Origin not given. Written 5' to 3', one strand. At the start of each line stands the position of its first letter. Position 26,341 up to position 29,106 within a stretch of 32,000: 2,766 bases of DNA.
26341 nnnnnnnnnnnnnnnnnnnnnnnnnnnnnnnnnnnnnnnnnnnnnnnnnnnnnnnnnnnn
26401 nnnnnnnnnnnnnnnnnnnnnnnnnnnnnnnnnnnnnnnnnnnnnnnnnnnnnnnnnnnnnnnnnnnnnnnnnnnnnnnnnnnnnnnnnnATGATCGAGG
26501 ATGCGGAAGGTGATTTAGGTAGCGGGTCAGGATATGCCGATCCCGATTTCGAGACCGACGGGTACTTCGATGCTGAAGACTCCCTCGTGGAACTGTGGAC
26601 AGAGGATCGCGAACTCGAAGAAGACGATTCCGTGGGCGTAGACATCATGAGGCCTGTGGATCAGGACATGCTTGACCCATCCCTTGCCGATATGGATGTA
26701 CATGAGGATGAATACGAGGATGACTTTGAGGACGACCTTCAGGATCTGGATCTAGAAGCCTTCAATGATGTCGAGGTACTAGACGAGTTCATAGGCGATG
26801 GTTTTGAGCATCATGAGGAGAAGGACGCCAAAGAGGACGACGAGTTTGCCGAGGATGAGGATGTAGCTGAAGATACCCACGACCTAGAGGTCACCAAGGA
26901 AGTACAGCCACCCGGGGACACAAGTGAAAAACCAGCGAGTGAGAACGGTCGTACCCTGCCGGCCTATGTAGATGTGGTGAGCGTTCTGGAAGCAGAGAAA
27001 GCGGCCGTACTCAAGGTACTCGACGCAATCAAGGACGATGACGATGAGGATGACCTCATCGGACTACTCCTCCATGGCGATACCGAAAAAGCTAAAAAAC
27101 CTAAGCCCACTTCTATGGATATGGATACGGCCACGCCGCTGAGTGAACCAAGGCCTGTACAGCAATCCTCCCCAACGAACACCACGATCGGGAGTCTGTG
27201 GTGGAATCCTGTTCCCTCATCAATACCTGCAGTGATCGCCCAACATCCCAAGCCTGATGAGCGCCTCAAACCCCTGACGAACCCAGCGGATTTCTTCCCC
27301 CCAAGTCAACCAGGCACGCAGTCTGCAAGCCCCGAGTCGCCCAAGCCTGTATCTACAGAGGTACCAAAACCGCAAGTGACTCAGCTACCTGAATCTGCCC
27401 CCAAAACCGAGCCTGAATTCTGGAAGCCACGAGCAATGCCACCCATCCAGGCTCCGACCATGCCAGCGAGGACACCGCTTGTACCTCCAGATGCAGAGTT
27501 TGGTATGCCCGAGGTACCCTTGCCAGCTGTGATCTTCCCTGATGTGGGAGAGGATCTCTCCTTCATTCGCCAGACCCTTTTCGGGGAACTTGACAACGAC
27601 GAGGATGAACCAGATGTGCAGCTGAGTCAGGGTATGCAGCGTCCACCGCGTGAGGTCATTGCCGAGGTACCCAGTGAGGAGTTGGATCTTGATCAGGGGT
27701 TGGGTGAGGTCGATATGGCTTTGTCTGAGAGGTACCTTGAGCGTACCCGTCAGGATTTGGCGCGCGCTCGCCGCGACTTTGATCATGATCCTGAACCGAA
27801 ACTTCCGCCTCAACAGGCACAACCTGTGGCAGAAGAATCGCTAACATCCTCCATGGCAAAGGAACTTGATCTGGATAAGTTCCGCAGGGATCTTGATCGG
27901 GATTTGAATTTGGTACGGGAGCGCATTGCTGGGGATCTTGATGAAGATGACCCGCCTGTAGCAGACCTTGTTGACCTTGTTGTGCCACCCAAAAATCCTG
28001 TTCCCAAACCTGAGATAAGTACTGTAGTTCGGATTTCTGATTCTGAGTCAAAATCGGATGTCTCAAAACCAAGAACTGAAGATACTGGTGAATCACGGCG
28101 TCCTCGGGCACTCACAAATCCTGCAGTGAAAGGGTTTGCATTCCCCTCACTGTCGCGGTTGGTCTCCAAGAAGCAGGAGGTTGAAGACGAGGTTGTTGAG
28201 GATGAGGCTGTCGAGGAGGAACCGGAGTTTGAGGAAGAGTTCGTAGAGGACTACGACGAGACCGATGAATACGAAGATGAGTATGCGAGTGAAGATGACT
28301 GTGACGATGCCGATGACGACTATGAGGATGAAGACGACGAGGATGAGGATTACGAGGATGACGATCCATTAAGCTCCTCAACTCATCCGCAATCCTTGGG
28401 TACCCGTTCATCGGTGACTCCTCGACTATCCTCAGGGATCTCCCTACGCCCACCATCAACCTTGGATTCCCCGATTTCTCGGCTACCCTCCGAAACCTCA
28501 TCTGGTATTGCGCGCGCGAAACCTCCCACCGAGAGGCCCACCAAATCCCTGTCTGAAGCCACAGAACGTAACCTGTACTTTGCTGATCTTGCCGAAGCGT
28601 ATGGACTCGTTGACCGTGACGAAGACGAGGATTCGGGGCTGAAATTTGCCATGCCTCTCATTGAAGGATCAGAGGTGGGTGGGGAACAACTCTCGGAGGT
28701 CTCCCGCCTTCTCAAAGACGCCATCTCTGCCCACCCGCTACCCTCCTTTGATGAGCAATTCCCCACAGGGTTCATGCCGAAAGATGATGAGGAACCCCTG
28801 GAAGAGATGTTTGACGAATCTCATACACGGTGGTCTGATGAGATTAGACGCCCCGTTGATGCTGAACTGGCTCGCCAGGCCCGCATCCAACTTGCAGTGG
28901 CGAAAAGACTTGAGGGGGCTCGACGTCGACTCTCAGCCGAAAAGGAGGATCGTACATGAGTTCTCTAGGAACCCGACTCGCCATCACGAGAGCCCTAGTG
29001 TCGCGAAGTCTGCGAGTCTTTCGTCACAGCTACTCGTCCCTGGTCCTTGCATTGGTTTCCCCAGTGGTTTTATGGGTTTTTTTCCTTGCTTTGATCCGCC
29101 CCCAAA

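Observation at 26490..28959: An ~800-aa acidic/proline-rich disordered tail is fused to the ABC ATPase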

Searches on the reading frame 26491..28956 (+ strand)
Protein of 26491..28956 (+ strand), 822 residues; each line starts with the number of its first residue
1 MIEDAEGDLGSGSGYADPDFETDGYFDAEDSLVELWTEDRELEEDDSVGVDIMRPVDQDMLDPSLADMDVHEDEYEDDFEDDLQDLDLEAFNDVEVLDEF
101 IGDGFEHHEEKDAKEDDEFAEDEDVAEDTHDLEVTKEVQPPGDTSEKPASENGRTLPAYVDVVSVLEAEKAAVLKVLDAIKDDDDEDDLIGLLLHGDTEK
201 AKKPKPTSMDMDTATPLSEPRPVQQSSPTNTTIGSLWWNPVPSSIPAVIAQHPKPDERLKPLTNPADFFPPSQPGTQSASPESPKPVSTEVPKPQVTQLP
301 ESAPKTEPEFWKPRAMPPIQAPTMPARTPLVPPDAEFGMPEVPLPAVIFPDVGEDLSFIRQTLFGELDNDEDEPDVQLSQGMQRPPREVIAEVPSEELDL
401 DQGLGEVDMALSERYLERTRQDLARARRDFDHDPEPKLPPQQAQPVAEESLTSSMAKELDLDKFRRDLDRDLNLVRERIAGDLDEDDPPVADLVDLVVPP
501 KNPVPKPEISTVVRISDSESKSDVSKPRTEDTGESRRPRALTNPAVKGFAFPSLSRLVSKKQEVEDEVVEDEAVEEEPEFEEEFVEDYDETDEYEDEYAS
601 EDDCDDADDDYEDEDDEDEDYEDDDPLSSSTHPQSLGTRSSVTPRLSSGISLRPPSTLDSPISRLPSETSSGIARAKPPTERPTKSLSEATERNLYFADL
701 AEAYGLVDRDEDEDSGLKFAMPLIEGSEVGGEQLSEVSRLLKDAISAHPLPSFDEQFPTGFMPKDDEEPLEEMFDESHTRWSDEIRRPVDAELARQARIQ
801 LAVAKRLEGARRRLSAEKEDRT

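Call 6: find_homologous_proteins(query=window:26491-28956:+, max_evalue=0.001)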
Query window:26491-28956:+ (822 aa): 1 proteins with E <= 0.001 among 8000 candidates.
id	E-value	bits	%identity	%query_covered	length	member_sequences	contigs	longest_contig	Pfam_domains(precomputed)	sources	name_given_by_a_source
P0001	0.0e+0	1777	100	100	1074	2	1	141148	PF00005.34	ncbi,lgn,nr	ncbi:MAG: ATP-binding cassette domain-containing protein [Propionibacteriaceae bacterium]|nr:ATP-bin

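Call 22: search_protein_representatives(protein=window:26491-28956:+)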
Query: 822 residues. Proteins with E-value up to 0.001 (for the whole library): 9; up to 1e-10: 4; up to 1e-30: 1. The best 9 are listed.
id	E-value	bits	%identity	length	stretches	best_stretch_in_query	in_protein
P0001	0.0e+00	1776.8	100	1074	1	1-822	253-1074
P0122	2.6e-28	115.4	56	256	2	712-820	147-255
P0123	1.6e-14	69.9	49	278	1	726-821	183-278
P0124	8.4e-13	64.2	44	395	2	748-820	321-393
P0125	1.3e-10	56.9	52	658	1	732-819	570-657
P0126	1.6e-10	56.7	48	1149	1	731-820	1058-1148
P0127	2.5e-10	56.0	48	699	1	733-816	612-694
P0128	4.8e-10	55.0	47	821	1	731-820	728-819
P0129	4.0e-08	48.7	39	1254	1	678-814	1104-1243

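Call 27: list_cluster_members(proteins=[P0122, P0123, P0124, P0125, P0126, P0127, P0128, P0129])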
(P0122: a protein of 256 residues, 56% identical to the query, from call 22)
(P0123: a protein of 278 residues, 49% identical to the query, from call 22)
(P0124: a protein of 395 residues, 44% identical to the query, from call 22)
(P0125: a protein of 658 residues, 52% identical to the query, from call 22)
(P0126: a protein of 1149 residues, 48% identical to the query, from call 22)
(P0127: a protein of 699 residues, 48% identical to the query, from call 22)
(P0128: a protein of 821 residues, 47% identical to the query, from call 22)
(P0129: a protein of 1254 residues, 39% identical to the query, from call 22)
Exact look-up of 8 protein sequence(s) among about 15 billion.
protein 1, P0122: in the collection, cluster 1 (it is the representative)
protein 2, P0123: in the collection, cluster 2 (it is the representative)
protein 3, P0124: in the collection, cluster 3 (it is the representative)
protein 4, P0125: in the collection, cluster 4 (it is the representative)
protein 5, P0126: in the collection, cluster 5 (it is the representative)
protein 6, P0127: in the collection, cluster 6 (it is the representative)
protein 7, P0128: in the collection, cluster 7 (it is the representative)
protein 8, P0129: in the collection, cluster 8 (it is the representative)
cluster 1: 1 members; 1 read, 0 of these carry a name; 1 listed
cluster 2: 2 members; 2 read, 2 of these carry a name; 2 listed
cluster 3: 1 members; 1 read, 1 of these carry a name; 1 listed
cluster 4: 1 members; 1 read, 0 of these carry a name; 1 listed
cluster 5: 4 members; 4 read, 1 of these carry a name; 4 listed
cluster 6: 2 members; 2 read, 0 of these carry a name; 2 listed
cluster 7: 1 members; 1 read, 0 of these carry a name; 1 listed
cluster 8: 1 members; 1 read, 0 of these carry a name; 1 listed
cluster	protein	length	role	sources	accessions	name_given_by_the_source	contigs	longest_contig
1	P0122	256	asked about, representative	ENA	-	-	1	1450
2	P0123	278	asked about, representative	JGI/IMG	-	hypothetical protein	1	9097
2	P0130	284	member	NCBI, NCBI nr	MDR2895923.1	MAG: hypothetical protein LBV30_04670, partial [Propionibacteriaceae bacterium] | hypothetical protein [Propionibacteriaceae bacterium]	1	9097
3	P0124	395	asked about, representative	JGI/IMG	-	hypothetical protein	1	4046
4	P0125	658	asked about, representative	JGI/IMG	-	-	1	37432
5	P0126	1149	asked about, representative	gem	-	-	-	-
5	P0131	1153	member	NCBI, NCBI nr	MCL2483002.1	MAG: ATP-binding cassette domain-containing protein [Propionibacteriaceae bacterium] | ATP-binding cassette domain-containing protein [Propionibacteriaceae bacterium]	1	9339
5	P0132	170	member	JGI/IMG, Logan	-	-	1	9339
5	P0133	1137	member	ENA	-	-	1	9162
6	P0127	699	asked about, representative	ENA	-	-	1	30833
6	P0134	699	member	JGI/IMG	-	-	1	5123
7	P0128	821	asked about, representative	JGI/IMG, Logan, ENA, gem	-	-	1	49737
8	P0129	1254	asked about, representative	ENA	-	-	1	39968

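Call 28: find_encoding_contigs(protein=P0128, flank=8000, max_places=2)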
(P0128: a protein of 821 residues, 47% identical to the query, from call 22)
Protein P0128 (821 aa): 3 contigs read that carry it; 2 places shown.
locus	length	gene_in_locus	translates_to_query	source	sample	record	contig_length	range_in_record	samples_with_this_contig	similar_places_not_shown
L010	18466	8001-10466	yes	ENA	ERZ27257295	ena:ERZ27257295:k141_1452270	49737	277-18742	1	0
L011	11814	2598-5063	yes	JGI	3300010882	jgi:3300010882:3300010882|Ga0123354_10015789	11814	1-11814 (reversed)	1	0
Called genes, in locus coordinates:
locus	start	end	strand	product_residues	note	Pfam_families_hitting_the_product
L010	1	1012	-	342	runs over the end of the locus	PF04055:Radical_SAM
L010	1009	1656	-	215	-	PF01871:AMMECR1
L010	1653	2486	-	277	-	PF01875:Memo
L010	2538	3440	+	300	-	PF00702:Hydrolase, PF12710:HAD (weak), PF13419:HAD_2, PF13242:Hydrolase_like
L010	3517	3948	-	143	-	PF01850:PIN (weak)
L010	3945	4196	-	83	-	-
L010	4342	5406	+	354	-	PF00583:Acetyltransf_1, PF13508:Acetyltransf_7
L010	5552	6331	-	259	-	PF01061:ABC2_membrane, PF12698:ABC2_membrane_3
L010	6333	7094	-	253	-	PF00005:ABC_tran, PF13304:AAA_21 (weak)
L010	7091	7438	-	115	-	PF06304:DUF1048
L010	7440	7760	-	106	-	PF03551:PadR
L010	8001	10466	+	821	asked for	PF00005:ABC_tran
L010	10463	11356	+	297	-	PF01061:ABC2_membrane (weak)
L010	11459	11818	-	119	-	PF01479:S4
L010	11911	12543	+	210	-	PF00857:Isochorismatase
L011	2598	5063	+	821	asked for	PF00005:ABC_tran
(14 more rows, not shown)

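Call 29: find_encoding_contigs(protein=P0129, flank=8000, max_places=2)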
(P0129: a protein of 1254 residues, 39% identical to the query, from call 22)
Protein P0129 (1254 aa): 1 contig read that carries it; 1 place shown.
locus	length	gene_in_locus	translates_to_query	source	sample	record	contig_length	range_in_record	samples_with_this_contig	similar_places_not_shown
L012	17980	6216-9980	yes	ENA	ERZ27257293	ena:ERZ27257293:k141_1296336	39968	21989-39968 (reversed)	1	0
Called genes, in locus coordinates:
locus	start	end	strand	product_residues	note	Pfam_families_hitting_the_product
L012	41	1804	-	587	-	-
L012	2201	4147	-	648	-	PF19516:DUF6049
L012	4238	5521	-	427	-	PF13599:Pentapeptide_4, PF25296:Decapeptide (weak), PF00805:Pentapeptide, PF13599:Pentapeptide_4, PF25296:Decapeptide (weak), PF00805:Pentapeptide, PF13576:Pentapeptide_3 (weak), PF13599:Pentapeptide_4, +1 more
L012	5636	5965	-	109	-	PF03551:PadR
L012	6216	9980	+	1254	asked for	PF00005:ABC_tran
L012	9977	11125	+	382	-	PF12698:ABC2_membrane_3 (weak)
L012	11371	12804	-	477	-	-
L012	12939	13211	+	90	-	PF04014:MazE_antitoxin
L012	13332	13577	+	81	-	-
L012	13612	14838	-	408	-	-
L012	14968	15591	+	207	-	-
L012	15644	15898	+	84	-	-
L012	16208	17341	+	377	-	PF13173:AAA_14, PF13635:DUF4143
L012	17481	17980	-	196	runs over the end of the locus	PF12089:DUF3566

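Call 31: search_protein_families(library=ncbifam, proteins=[P0128, P0129], max_evalue=0.01)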
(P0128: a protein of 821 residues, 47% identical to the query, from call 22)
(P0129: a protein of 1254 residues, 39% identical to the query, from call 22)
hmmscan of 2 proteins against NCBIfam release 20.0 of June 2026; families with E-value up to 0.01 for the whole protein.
P0128 (821 aa): 175 families (the best 25 are shown)
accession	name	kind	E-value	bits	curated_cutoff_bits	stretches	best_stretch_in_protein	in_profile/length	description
TIGR01188.1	drrA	subfamily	5.9e-44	150.6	312.45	1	12-246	3-243/302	daunorubicin resistance ABC transporter, ATP-binding protein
TIGR03864.1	PQQ_ABC_ATP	hypoth_equivalog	1.2e-41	142.7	302.25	1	3-218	2-223/236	ABC transporter, ATP-binding subunit, PQQ-dependent alcohol dehydrogenase system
NF033858.1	ABC2_perm_RbbA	equivalog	1e-37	129.5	1050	1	3-219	267-489/909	ribosome-associated ATPase/putative transporter RbbA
NF010059.0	PRK13536.1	equivalog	1.4e-36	125.9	549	1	2-240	43-288/342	nodulation factor ABC transporter ATP-binding protein NodI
NF010060.0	PRK13537.1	equivalog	1.8e-35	122.3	521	1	3-241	16-261/314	nodulation factor ABC transporter ATP-binding protein NodI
TIGR01288.1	nodI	equivalog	3.6e-34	118.2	424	1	1-263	3-271/303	nodulation factor ABC transporter ATP-binding protein NodI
TIGR00968.1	3a0106s01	subfamily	3.3e-28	98.8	342.75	1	3-214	1-218/237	sulfate ABC transporter ATP-binding protein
TIGR02673.1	FtsE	equivalog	4.1e-28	98.5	264.85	1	3-194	2-203/214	cell division ATP-binding protein FtsE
NF040933.2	ABC_arch_GlcV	equivalog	1.7e-27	96.3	450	1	14-212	18-227/357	glucose ABC transporter ATP-binding protein GlcV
NF047930.1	ABC_ATP_B6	equivalog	3.4e-27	95.2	670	1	18-216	18-225/510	putative B6 ABC transporter ATP-binding protein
NF040873.1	AztA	equivalog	1.6e-26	93.1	220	1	12-197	2-188/191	zinc ABC transporter ATP-binding protein AztA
NF008233.0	PRK11000.1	equivalog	3.7e-26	91.8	568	1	3-208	4-215/369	maltose/maltodextrin ABC transporter ATP-binding protein MalK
TIGR03265.1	PhnT2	equivalog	9.4e-26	90.9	457.7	1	3-213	5-221/353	putative 2-aminoethylphosphonate ABC transporter ATP-binding protein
NF006987.0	PRK09452.1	equivalog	5.7e-25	87.8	482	1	3-213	18-234/378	spermidine/putrescine ABC transporter ATP-binding protein PotA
NF010068.0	PRK13548.1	equivalog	5.8e-25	87.9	261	1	2-213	5-229/261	heme ABC transporter ATP-binding protein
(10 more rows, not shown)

P0129 (1254 aa): 185 families (the best 25 are shown)
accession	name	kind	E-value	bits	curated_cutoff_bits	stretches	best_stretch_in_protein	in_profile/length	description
TIGR01188.1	drrA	subfamily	8.8e-44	150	312.45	1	43-280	4-245/302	daunorubicin resistance ABC transporter, ATP-binding protein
TIGR03864.1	PQQ_ABC_ATP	hypoth_equivalog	6.2e-43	146.9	302.25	1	34-248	3-221/236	ABC transporter, ATP-binding subunit, PQQ-dependent alcohol dehydrogenase system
TIGR03265.1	PhnT2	equivalog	1.4e-38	133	457.7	1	34-246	6-222/353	putative 2-aminoethylphosphonate ABC transporter ATP-binding protein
NF040933.2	ABC_arch_GlcV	equivalog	4e-36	124.6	450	1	35-246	5-229/357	glucose ABC transporter ATP-binding protein GlcV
NF010059.0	PRK13536.1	equivalog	6.5e-35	120.5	549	1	31-247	42-262/342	nodulation factor ABC transporter ATP-binding protein NodI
NF010060.0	PRK13537.1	equivalog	7.5e-35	120.3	521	1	32-273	15-261/314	nodulation factor ABC transporter ATP-binding protein NodI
TIGR00968.1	3a0106s01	subfamily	7.5e-34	117.3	342.75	1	33-247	1-219/237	sulfate ABC transporter ATP-binding protein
TIGR03258.1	PhnT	equivalog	1.2e-33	116.6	499.15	1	31-246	7-227/359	2-aminoethylphosphonate ABC transport system ATP-binding subunit PhnT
NF033858.1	ABC2_perm_RbbA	equivalog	4.5e-33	114.2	1050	1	34-248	268-486/909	ribosome-associated ATPase/putative transporter RbbA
TIGR01288.1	nodI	equivalog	1.9e-32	112.5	424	1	31-246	3-222/303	nodulation factor ABC transporter ATP-binding protein NodI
NF006987.0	PRK09452.1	equivalog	6.3e-32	110.7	482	1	33-246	18-235/378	spermidine/putrescine ABC transporter ATP-binding protein PotA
NF040840.2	tungstate_WtpC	equivalog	4.7e-31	108.3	440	1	48-245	16-217/347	tungstate ABC transporter ATP-binding protein WtpC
TIGR03522.1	GldA_ABC_ATP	equivalog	1.4e-30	106.8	402.6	1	32-311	2-282/301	gliding motility-associated ABC transporter ATP-binding subunit GldA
TIGR02673.1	FtsE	equivalog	3.4e-30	105.3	264.85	1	40-221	10-198/214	cell division ATP-binding protein FtsE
TIGR03740.1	galliderm_ABC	subfamily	5.2e-30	104.8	309.75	1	36-241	4-206/223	lantibiotic protection ABC transporter ATP-binding subunit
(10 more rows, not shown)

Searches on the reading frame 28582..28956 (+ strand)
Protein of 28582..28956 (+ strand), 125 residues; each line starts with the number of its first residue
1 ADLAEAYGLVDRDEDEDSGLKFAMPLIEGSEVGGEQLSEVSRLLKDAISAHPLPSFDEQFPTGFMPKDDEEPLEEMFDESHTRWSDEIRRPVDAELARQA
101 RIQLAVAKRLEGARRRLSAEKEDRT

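Call 37: predict_structure(alignment_id=A4)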
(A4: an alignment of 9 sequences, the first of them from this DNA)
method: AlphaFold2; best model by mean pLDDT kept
length: 125 residues; sequences in the alignment: 9
mean_pLDDT: 71.1   pTM: 0.29
mean pLDDT of the five models: 71.1, 70.8, 69.9, 69.7, 67.2
residues with pLDDT >= 90: 22; 70-90: 50; 50-70: 28; < 50: 25
segments of 3 or more residues with pLDDT < 50: 1-3, 8-17, 19-28
pLDDT, mean of each block of 10 residues (from residue 1): 46 44 47 75 81 79 64 62 77 86 96 93 80
secondary structure, 60 per line:
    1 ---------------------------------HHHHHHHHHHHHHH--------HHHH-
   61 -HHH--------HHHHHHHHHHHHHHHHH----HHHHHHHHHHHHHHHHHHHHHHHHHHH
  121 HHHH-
elements in order: H34-47 H56-59 H73-89 H94-124

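Call 38: find_related_loci(query=A4, collection=metagenome_contigs, flank=10000)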
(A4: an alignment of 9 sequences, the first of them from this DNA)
Query A4 (125 aa) in metagenome_contigs; peptide patterns used: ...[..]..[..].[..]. (x = any residue, [..] = any of these).
74 stretches matched a pattern; 12 encode a relative of the query (tblastn E <= 1e-3); 12 distinct loci.
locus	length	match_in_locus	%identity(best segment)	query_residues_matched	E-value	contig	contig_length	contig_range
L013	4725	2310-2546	48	35-116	9e-20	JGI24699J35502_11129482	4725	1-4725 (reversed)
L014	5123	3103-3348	48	35-117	5e-19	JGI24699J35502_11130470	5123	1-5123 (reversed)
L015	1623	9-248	46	35-116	2e-18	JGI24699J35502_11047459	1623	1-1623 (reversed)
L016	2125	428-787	41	18-123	2e-18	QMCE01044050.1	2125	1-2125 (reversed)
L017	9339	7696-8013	44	26-123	3e-18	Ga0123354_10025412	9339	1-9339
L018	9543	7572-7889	45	17-121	6e-18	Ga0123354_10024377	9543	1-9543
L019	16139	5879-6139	45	35-123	5e-18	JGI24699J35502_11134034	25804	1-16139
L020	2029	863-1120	44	35-122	6e-18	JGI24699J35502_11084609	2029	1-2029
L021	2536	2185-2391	43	35-106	2e-15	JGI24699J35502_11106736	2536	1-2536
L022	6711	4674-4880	46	35-106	3e-14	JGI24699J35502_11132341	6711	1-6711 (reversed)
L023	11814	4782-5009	42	35-108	2e-13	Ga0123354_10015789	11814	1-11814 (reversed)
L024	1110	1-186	46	53-116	5e-13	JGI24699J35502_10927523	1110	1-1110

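Call 53: search_protein_families(library=pfam, alignment_id=A4, max_evalue=10)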
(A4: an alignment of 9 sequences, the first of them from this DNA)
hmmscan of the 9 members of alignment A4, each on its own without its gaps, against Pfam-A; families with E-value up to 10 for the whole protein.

A. member 1, seq(125 aa): 0 families

B. families by the number of members that match (of 9 scanned): 3 families
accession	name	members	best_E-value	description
PF08897.16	DUF1841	1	0.0069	Domain of unknown function (DUF1841)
PF04102.17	SlyX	1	0.32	SlyX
PF12344.14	UvrB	1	0.38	Ultra-violet resistance protein B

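Call 67: fold_search(model_id=the predicted structure, library=pdb)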
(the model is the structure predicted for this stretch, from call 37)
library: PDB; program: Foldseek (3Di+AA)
matches with E <= 10: 5; with E <= 0.001: 0
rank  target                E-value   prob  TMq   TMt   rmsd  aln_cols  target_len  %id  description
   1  9l6r_A                4.0e+00  0.06  0.18  0.05  15.1        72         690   22  double-mutant (K217A & K218A) Vitamin K-dependent gamma-carboxylase in complex with Coagulation factor IX and vitamin  (released 2025-10-08)
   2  9bvk_A                4.0e+00  0.06  0.18  0.05  15.1        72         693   22  Vitamin K-dependent gamma-carboxylase with factor IX propeptide and glutamate-rich region and with vitamin K hydroquin (released 2025-01-22)
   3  9mqb_A                6.4e+00  0.03  0.19  0.05  15.2        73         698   23  Vitamin K-dependent gamma-carboxylase with Osteocalcin (mutant) and vitamin K hydroquinone and calcium (released 2025-10-08)
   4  7ru9_D                6.9e+00  0.02  0.16  0.19  16.0        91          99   15  Metazoan pre-targeting GET complex (cBUGG-in) (released 2021-12-15)
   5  9bvq_A                7.4e+00  0.03  0.18  0.05  15.2        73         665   23  Vitamin K-dependent gamma-carboxylase with TMG2 propeptide and glutamate-rich region (released 2025-01-22)
